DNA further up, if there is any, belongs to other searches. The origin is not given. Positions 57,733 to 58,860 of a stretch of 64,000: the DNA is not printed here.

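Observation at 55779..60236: Possible cyclic-nucleotide signalling cassette: KirBac K+ channel, MBL-fold hydrolase, cNMP-binding Ser/Thr kinase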

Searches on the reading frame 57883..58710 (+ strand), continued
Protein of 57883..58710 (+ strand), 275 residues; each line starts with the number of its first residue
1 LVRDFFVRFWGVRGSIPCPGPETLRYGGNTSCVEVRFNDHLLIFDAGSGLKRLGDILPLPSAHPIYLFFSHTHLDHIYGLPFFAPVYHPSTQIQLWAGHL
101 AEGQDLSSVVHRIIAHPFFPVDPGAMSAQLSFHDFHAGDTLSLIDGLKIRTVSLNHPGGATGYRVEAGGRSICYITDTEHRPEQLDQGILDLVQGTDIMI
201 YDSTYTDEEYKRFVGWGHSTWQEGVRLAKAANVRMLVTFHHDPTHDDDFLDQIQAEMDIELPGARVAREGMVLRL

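Call 90: search_protein_representatives(alignment_id=A1)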
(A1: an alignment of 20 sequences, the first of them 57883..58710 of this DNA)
Query: 20 sequences, 277 profile positions. Proteins with E-value up to 0.001 (for the whole library): 13764; up to 1e-10: 7636; up to 1e-30: 2722. The best 150 are listed.
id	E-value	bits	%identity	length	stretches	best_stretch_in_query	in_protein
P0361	5.5e-122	422.5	-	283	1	4-277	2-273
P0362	1.4e-119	414.6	-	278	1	5-275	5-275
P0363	3.0e-118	410.2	-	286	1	7-275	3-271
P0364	2.8e-104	364.5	-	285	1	5-275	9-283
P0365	9.8e-102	356.1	-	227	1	52-277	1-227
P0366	6.0e-101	353.5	-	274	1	6-274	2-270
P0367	1.0e-99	349.5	-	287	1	4-276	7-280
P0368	3.2e-99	347.8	-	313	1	3-238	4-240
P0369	2.6e-98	344.9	-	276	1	5-275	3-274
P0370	9.3e-97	339.8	-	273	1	7-274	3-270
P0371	1.3e-96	339.2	-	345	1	5-276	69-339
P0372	5.6e-93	327.4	-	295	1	1-275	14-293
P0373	1.6e-92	325.9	-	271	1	6-274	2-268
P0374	1.6e-92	325.9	-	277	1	4-275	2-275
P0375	4.3e-92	324.5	-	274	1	7-276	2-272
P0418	1.3e-82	293.4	-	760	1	7-276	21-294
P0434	8.1e-81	287.5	-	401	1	8-276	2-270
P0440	6.7e-80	284.5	-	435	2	46-275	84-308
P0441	6.9e-80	284.4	-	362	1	4-275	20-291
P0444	2.5e-79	282.6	-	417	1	8-270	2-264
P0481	1.5e-75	270.2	-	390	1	8-275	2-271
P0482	1.6e-75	270.1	-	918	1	7-275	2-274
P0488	9.6e-75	267.6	-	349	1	7-219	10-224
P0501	5.7e-74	265.0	-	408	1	5-260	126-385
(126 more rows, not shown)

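Call 91: search_protein_families(library=pfam, proteins=[P0418, P0482, P0434, P0444, P0440, P0481, P0501, P0441, P0371, P0488], max_evalue=0.001)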
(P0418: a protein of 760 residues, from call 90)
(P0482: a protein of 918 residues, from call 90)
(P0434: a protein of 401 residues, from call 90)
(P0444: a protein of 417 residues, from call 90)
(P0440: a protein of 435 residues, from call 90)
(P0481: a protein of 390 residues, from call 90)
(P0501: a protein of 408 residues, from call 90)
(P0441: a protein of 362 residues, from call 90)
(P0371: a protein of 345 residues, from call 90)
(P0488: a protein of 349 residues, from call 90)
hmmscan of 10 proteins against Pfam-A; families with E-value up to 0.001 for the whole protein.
P0418 (760 aa): 6 families
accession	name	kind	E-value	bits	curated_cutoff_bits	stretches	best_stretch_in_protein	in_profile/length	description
PF02518.31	HATPase_c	-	5.2e-23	82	26.4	1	647-755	2-108/111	Histidine kinase-, DNA gyrase B-, and HSP90-like ATPase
PF12706.13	Lactamase_B_2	-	7.3e-19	68.6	27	1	59-261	4-200/200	Beta-lactamase superfamily domain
PF00512.31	HisKA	-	7.8e-11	42.3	26.9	1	533-601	2-65/66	His Kinase A (phospho-acceptor) domain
PF01590.32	GAF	-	3.4e-08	34.6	22.4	1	339-465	1-110/133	GAF domain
PF14501.12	HATPase_c_5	-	1.4e-06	28.5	22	1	651-742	6-90/102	GHKL domain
PF00753.33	Lactamase_B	-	6e-05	23.5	22.7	1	43-100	3-64/196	Metallo-beta-lactamase superfamily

P0482 (918 aa): 8 families
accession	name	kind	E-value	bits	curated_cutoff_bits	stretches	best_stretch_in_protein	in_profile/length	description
PF02518.31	HATPase_c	-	1.3e-26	93.6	26.4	1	798-907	2-110/111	Histidine kinase-, DNA gyrase B-, and HSP90-like ATPase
PF12706.13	Lactamase_B_2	-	3.7e-17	63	27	1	40-242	4-200/200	Beta-lactamase superfamily domain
PF01590.32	GAF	-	2.8e-16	60.7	22.4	1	487-650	1-132/133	GAF domain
PF13185.12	GAF_2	-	5.6e-13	49.7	28.6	1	485-652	1-136/136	GAF domain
PF00512.31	HisKA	-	3.8e-12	46.5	26.9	1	683-750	2-63/66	His Kinase A (phospho-acceptor) domain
PF00753.33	Lactamase_B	-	1.6e-07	31.9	22.7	1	24-184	3-161/196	Metallo-beta-lactamase superfamily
PF13589.12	HATPase_c_3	-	2.1e-05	25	25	1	804-880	5-83/137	Histidine kinase-, DNA gyrase B-, and HSP90-like ATPase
PF14501.12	HATPase_c_5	-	4.1e-05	23.9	22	1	802-893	6-91/102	GHKL domain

P0434 (401 aa): 3 families
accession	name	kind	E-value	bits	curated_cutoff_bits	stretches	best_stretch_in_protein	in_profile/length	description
PF12706.13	Lactamase_B_2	-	1.1e-22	81.1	27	1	40-237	4-200/200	Beta-lactamase superfamily domain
PF01740.26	STAS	-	1.5e-12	47.6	22.6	1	314-394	23-104/106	STAS domain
PF00753.33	Lactamase_B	-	3.5e-06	27.5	22.7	1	24-180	4-156/196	Metallo-beta-lactamase superfamily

P0444 (417 aa): 4 families
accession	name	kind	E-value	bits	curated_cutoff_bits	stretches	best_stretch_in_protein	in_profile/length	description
PF12706.13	Lactamase_B_2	-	4.8e-23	82.2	27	1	38-237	3-200/200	Beta-lactamase superfamily domain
PF01740.26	STAS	-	3.5e-20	72.2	22.6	1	306-409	3-106/106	STAS domain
PF13466.11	STAS_2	-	1.5e-09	38.3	29.2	1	319-396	4-79/80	STAS domain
PF00753.33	Lactamase_B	-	7.9e-05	23.1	22.7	1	24-175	4-152/196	Metallo-beta-lactamase superfamily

P0440 (435 aa): 2 families
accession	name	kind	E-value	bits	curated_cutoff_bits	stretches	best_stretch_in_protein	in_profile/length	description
PF12706.13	Lactamase_B_2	-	2.4e-18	66.9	27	1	105-276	34-200/200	Beta-lactamase superfamily domain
PF00753.33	Lactamase_B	-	0.0005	20.5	22.7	0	104-151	46-93/196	Metallo-beta-lactamase superfamily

P0481 (390 aa): 3 families
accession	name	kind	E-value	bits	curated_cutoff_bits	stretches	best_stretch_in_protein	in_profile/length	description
PF12706.13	Lactamase_B_2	-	1.9e-16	60.7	27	1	39-239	3-200/200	Beta-lactamase superfamily domain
PF01740.26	STAS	-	7.2e-10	39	22.6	1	302-388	11-98/106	STAS domain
PF00753.33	Lactamase_B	-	9.2e-05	22.9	22.7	1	24-89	4-70/196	Metallo-beta-lactamase superfamily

P0501 (408 aa): 3 families
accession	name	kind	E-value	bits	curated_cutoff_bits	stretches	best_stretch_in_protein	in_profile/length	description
PF00072.30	Response_reg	-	7.4e-21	74.8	30.2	1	9-121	1-111/111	Response regulator receiver domain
PF12706.13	Lactamase_B_2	-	4.8e-19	69.2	27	1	166-368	3-200/200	Beta-lactamase superfamily domain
PF00753.33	Lactamase_B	-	0.00011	22.6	22.7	1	164-209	16-64/196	Metallo-beta-lactamase superfamily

P0441 (362 aa): 2 families
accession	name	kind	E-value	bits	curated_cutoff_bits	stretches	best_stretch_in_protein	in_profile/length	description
PF12706.13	Lactamase_B_2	-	1.6e-22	80.5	27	1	59-259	2-200/200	Beta-lactamase superfamily domain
PF00753.33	Lactamase_B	-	4.5e-06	27.2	22.7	1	46-106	4-67/196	Metallo-beta-lactamase superfamily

P0371 (345 aa): 4 families
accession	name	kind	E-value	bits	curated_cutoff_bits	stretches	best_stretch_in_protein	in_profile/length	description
PF12706.13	Lactamase_B_2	-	4.3e-22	79.1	27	1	107-306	4-200/200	Beta-lactamase superfamily domain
PF20066.5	Glyoxalase_8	-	5.5e-08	33.4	23.7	1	7-59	7-59/143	Glyoxalase superfamily protein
PF00753.33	Lactamase_B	-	1.6e-07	31.9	22.7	1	91-302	3-193/196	Metallo-beta-lactamase superfamily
PF13483.12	Lactamase_B_3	-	4.8e-05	23.8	24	1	94-264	7-129/160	Beta-lactamase superfamily domain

P0488 (349 aa): 2 families
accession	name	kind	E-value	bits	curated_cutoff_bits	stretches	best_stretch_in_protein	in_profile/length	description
PF12706.13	Lactamase_B_2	-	1.3e-13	51.4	27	1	48-228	4-180/200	Beta-lactamase superfamily domain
PF00753.33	Lactamase_B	-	3.1e-05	24.4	22.7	1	32-92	3-65/196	Metallo-beta-lactamase superfamily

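Call 92: search_protein_families(library=ncbifam, alignment_id=A1, max_evalue=0.001)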
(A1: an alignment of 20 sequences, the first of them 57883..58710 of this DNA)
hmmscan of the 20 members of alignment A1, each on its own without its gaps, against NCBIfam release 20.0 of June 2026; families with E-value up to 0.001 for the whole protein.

A. member 1, window:57883-58710:+ (275 aa): 11 families
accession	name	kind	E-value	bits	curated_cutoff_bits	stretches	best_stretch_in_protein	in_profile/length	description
TIGR02651.1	RNase_Z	equivalog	1.1e-20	73.9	292.95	2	168-272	200-299/302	ribonuclease Z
NF000801.0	PRK00055.1-3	equivalog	9.7e-19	67.5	252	2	168-270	203-298/307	ribonuclease Z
NF002558.0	PRK02126.1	subfamily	5.3e-16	58.5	315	1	168-263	241-334/345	ribonuclease Z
NF041851.1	cyc_nuc_deg_phdiest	equivalog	2.2e-13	50.2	400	1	40-259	30-240/253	cyclic nucleotide-degrading phosphodiesterase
NF000805.0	PRK00055.2-3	equivalog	2.8e-10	39.9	416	1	169-255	200-283/307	ribonuclease Z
NF000800.0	PRK00055.1-1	equivalog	3.9e-10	39.2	398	1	129-273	172-303/305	ribonuclease Z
TIGR02649.1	true_RNase_BN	exception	9e-09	34.8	563.7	1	131-270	173-299/304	ribonuclease BN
NF000804.0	PRK00055.2-1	equivalog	1.4e-07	30.9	402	0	170-244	201-270/306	ribonuclease Z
TIGR03307.1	PhnP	equivalog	1.4e-06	27.8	272.25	0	143-205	128-188/249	phosphonate metabolism protein PhnP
NF041257.1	GntH_guanitoxin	equivalog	2.9e-06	26.4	333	0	145-241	162-265/374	guanitoxin biosynthesis MBL fold metallo-hydrolase GntH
NF038231.1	MBL_Geo_Pelo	equivalog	0.00035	20.3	360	1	67-204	69-192/250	GPMC system MBL fold metallohydrolase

B. families by the number of members that match (of 20 scanned): 15 families
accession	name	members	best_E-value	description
TIGR02651.1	RNase_Z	20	1e-21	ribonuclease Z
NF000801.0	PRK00055.1-3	20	1.6e-21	ribonuclease Z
NF002558.0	PRK02126.1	20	9.8e-19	ribonuclease Z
NF041851.1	cyc_nuc_deg_phdiest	20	6e-14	cyclic nucleotide-degrading phosphodiesterase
NF000805.0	PRK00055.2-3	20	9.7e-12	ribonuclease Z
NF041257.1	GntH_guanitoxin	20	2.4e-11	guanitoxin biosynthesis MBL fold metallo-hydrolase GntH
NF000800.0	PRK00055.1-1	20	2e-10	ribonuclease Z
TIGR02649.1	true_RNase_BN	20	9e-09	ribonuclease BN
TIGR03307.1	PhnP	19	1.9e-09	phosphonate metabolism protein PhnP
NF000804.0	PRK00055.2-1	13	1.4e-07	ribonuclease Z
NF038231.1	MBL_Geo_Pelo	12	2.7e-08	GPMC system MBL fold metallohydrolase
NF000806.0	PRK00055.2-4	8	1.6e-08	ribonuclease Z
TIGR02650.1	RNase_Z_T_toga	7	6.7e-06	ribonuclease Z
NF047979.1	lactonase_AidB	2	0.00012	AidB family quorum-quenching N-acyl homoserine lactonase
NF002553.0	PRK02113.1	1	0.00016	MBL fold metallo-hydrolase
